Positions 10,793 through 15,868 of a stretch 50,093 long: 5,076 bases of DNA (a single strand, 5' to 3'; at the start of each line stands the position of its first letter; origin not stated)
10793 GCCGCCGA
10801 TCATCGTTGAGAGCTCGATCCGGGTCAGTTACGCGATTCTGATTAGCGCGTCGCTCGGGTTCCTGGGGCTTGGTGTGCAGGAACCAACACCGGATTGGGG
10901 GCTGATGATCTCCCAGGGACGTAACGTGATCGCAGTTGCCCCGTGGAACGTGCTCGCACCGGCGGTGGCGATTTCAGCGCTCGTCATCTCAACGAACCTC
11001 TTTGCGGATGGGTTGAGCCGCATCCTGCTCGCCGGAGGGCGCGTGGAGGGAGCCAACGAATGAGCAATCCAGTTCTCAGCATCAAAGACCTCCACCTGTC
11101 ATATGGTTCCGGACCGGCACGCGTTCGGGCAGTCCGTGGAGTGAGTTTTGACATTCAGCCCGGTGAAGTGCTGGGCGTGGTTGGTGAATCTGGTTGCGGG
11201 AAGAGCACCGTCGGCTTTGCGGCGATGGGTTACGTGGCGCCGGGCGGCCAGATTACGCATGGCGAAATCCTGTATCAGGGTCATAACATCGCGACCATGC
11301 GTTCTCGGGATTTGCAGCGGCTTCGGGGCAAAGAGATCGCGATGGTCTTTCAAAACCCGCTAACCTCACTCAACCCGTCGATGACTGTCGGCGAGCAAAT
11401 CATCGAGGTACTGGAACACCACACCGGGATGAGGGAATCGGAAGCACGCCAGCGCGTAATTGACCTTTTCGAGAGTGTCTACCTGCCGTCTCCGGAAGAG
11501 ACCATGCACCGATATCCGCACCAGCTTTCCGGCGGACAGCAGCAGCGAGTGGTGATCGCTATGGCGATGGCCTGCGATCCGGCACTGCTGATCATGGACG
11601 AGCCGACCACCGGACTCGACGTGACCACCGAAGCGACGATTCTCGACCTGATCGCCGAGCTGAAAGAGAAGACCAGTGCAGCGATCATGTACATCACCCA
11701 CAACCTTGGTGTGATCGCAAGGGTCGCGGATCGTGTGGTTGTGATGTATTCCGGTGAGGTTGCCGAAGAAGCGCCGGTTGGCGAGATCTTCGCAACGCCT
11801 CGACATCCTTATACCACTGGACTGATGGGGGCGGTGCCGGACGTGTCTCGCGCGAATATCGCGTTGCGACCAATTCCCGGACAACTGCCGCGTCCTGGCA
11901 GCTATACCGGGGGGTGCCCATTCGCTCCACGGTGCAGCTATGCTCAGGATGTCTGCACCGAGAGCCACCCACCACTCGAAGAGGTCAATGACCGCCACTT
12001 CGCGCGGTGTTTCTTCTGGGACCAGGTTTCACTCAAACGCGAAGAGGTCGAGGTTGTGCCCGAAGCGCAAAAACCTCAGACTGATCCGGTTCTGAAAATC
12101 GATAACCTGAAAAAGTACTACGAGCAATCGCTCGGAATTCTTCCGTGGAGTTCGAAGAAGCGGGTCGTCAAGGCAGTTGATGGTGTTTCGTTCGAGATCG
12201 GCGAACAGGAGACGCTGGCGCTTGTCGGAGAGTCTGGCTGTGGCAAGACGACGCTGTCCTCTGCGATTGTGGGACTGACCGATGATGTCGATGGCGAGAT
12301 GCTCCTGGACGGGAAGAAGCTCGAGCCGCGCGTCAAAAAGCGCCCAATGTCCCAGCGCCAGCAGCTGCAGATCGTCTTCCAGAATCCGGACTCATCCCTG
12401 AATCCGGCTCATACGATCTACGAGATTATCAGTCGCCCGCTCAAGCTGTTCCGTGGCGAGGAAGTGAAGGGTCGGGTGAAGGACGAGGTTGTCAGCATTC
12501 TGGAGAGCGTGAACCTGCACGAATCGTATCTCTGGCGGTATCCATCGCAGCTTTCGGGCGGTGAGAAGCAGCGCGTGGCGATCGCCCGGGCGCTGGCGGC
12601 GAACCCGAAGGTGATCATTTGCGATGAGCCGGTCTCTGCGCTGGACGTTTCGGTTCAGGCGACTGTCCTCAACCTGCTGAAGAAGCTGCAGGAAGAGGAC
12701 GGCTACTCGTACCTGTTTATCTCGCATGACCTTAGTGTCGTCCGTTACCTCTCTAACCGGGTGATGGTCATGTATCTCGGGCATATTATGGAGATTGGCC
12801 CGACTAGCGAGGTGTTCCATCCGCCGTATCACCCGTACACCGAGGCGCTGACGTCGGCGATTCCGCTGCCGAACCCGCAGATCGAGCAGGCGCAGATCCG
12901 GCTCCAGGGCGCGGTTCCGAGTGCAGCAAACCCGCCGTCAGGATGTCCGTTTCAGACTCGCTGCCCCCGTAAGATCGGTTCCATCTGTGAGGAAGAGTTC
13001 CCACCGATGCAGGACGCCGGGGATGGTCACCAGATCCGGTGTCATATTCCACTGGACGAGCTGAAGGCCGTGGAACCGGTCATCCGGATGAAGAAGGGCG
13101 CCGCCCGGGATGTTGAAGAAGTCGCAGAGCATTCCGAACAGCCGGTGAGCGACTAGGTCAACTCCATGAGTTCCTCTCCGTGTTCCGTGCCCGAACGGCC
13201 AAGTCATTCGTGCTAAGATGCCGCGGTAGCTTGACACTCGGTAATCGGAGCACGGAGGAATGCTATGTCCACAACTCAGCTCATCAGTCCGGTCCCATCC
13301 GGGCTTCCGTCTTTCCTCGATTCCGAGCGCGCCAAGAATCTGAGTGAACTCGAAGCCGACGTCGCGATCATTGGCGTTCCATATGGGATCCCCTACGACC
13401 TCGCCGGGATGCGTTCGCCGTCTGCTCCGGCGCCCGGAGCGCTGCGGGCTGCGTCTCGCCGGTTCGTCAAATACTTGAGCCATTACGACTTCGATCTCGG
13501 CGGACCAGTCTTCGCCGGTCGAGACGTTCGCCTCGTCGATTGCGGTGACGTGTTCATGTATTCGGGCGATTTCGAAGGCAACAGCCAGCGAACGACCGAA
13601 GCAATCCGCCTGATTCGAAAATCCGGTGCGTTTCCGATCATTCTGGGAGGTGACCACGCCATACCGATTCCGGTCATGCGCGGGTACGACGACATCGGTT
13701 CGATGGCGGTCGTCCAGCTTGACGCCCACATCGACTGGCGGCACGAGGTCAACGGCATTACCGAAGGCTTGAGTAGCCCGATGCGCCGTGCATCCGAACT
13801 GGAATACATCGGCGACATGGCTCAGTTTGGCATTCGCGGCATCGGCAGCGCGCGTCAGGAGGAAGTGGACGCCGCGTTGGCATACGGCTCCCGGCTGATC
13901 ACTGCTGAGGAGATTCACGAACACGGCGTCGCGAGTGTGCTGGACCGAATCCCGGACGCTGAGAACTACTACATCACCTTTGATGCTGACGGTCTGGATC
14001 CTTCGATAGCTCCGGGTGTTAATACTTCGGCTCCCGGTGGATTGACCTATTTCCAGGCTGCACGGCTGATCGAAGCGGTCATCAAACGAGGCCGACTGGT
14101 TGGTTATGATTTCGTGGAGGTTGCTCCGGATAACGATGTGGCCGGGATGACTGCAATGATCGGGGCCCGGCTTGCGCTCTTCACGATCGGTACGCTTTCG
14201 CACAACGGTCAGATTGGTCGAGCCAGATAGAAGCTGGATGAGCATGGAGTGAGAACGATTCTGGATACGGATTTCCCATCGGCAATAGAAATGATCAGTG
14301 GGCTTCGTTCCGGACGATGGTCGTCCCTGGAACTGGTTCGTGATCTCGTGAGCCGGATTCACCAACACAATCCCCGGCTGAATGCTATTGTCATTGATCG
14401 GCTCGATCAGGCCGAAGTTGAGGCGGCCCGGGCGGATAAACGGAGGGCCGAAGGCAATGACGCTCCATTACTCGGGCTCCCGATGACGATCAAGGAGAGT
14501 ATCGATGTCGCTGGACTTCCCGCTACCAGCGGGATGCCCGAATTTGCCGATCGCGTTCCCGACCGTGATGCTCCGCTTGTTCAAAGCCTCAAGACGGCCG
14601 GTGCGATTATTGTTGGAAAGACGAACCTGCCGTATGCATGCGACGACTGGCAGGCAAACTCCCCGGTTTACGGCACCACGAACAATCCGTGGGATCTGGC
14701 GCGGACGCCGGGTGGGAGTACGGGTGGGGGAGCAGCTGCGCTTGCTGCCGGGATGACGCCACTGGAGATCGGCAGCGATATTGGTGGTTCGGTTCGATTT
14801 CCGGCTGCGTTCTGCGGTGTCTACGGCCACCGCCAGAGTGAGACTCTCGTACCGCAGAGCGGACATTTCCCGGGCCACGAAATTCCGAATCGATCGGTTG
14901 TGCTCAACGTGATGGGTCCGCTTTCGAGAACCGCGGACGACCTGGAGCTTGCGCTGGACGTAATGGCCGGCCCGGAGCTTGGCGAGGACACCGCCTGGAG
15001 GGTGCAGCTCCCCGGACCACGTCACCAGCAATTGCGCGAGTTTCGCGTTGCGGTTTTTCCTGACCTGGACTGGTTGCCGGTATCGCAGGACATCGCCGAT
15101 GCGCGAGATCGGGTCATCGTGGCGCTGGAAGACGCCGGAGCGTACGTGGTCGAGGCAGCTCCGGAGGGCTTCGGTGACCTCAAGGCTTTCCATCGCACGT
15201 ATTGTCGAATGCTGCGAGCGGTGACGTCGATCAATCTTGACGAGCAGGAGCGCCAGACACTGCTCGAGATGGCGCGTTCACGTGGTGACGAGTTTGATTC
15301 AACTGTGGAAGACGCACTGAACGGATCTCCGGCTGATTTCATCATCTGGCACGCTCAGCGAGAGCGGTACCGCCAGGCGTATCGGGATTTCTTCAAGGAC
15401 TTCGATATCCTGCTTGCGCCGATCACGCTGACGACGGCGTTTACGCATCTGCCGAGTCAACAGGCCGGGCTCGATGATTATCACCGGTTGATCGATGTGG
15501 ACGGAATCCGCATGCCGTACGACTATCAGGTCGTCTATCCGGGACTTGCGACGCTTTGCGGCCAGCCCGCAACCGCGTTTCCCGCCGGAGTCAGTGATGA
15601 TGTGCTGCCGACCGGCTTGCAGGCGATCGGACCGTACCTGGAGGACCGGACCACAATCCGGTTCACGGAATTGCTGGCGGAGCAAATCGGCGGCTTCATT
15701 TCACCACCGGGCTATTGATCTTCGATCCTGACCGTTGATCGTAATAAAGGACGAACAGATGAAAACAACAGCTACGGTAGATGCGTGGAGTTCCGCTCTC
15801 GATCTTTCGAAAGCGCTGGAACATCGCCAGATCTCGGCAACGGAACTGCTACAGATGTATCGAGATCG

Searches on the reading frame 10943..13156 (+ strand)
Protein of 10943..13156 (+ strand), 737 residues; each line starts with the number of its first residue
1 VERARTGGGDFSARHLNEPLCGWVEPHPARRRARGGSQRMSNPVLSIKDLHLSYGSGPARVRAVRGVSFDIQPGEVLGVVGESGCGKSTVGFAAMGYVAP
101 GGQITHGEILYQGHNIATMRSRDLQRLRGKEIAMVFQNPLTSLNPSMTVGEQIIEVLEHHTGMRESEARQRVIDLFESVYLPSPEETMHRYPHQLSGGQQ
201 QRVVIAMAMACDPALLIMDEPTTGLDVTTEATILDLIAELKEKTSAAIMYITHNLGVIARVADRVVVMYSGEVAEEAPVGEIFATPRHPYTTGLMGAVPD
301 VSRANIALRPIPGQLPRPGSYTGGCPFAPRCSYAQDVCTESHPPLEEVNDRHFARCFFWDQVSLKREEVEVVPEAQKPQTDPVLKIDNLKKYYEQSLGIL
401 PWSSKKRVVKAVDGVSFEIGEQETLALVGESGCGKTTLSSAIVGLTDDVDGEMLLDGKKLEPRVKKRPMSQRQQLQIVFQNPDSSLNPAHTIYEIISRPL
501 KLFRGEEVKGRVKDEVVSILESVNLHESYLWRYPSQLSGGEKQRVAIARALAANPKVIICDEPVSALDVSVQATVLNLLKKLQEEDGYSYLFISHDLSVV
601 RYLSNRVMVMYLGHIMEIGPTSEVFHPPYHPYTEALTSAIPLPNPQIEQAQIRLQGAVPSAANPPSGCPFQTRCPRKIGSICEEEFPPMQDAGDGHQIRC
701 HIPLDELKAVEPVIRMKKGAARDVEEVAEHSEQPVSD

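Call 64: search_protein_families(library=pfam, proteins=[window:10943-13156:+], max_evalue=0.00001)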
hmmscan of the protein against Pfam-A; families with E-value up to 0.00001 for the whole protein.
window:10943-13156:+ (737 aa): 4 families
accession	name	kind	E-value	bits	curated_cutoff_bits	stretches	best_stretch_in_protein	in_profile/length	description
PF00005.33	ABC_tran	-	2e-65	220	25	2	413-564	2-136/137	ABC transporter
PF08352.17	oligo_HPY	-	4.9e-37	126.6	27.1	2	275-338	2-65/65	Oligopeptide/dipeptide transporter, C-terminal region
PF02463.25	SMC_N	-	1.2e-14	54.7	40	1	423-602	25-204/220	RecF/RecN/SMC N terminal domain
PF13304.12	AAA_21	-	1.5e-12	48.7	27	0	190-258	233-303/304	AAA domain, putative AbiEii toxin, Type IV TA system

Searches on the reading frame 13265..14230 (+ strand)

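Call 64: search_protein_families(library=pfam, proteins=[window:13265-14230:+], max_evalue=0.00001)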
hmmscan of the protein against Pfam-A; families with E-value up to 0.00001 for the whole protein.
window:13265-14230:+ (321 aa): 1 family
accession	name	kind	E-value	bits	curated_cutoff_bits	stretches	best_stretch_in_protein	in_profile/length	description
PF00491.26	Arginase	-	6.3e-60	203.4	22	1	32-305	2-275/280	Arginase family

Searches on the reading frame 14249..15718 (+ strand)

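Call 65: search_protein_families(library=pfam, proteins=[window:14249-15718:+], max_evalue=0.001)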
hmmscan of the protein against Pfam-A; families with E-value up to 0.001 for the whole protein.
window:14249-15718:+ (489 aa): 1 family
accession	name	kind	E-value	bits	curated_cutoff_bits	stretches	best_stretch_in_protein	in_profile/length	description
PF01425.27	Amidase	-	2e-90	304.4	27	1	28-469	1-444/445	Amidase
